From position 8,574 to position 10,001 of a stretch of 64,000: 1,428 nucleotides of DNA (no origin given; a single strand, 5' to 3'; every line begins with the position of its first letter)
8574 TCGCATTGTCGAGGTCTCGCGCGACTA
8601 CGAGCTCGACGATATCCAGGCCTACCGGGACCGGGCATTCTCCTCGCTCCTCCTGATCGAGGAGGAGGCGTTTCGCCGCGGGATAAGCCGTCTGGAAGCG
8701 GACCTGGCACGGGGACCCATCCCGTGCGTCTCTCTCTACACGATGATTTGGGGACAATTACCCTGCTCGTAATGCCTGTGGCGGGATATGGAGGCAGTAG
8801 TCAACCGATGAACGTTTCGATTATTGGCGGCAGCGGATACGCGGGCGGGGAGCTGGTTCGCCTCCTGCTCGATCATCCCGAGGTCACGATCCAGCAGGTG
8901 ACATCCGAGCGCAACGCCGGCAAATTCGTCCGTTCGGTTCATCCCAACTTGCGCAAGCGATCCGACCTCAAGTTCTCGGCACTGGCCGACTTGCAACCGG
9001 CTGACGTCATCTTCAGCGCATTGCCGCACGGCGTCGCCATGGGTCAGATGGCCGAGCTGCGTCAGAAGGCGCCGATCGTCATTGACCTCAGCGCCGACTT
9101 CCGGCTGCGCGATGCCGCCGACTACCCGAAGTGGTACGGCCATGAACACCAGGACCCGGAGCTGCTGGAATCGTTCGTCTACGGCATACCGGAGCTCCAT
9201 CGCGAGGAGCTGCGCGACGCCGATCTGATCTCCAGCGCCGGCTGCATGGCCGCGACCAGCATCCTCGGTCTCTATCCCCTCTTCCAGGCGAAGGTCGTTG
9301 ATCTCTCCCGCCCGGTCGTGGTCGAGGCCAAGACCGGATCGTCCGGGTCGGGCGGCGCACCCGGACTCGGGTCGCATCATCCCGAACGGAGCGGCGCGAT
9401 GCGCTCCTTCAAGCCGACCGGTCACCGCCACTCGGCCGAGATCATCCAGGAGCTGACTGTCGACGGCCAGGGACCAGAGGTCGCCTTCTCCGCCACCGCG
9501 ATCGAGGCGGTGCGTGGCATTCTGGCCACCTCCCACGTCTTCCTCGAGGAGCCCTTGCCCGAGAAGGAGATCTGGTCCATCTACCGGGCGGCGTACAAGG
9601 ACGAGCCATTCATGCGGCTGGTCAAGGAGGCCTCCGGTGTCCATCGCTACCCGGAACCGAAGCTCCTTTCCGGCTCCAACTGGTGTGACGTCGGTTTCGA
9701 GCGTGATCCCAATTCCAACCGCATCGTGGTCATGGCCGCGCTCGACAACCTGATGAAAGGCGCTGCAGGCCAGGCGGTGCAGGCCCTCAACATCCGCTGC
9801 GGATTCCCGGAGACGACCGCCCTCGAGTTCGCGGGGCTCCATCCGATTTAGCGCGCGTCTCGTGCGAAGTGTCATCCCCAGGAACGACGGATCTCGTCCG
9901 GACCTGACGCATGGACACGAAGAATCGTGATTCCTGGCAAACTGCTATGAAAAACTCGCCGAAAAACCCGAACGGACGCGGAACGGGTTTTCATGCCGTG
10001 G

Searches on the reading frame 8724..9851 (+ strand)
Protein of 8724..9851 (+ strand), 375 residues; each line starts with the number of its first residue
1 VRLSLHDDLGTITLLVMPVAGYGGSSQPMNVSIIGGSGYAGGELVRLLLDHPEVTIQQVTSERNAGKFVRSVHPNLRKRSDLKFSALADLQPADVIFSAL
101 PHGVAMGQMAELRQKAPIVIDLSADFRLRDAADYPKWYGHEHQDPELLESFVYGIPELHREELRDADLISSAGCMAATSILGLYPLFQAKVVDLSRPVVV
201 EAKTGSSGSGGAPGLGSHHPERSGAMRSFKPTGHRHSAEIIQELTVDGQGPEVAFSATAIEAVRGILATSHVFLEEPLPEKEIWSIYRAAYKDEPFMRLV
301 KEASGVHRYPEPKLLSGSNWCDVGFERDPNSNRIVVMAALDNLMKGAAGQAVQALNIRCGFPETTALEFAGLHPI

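Call 7: search_protein_families(library=pfam, proteins=[window:8724-9851:+])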
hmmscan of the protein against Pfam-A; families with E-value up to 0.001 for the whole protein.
window:8724-9851:+ (375 aa): 3 families
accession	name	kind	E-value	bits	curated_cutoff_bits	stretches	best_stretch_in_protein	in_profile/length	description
PF22698.1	Semialdhyde_dhC_1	-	2.3e-44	151.6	27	1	174-342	1-165/165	Semialdehyde dehydrogenase, dimerisation domain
PF01118.30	Semialdhyde_dh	-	1.6e-29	103.2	26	1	30-165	1-120/121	Semialdehyde dehydrogenase, NAD binding domain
PF02774.23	Semialdhyde_dhC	-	1.2e-11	45.5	26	1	183-345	1-184/184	Semialdehyde dehydrogenase, dimerisation domain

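Call 11: search_protein_families(library=ncbifam, proteins=[window:8724-9851:+], max_evalue=0.00001)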
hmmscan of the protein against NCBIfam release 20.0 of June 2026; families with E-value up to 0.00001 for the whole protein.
window:8724-9851:+ (375 aa): 5 families
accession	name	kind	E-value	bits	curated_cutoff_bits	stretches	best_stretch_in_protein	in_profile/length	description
TIGR01850.1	argC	equivalog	6.5e-117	390.6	233.6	1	29-374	1-345/345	N-acetyl-gamma-glutamyl-phosphate reductase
TIGR01851.1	argC_other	equivalog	2.6e-19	69.7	229.85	1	149-360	87-309/310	N-acetyl-gamma-glutamyl-phosphate reductase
NF006416.0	PRK08664.1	subfamily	6.6e-10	38.7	232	1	28-130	3-114/350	aspartate-semialdehyde dehydrogenase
TIGR00978.1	asd_EA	equivalog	6.3e-08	32.1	301.2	1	29-131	1-113/342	aspartate-semialdehyde dehydrogenase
NF011456.0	PRK14874.1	equivalog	9.2e-08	31.5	223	0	27-129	3-103/346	aspartate-semialdehyde dehydrogenase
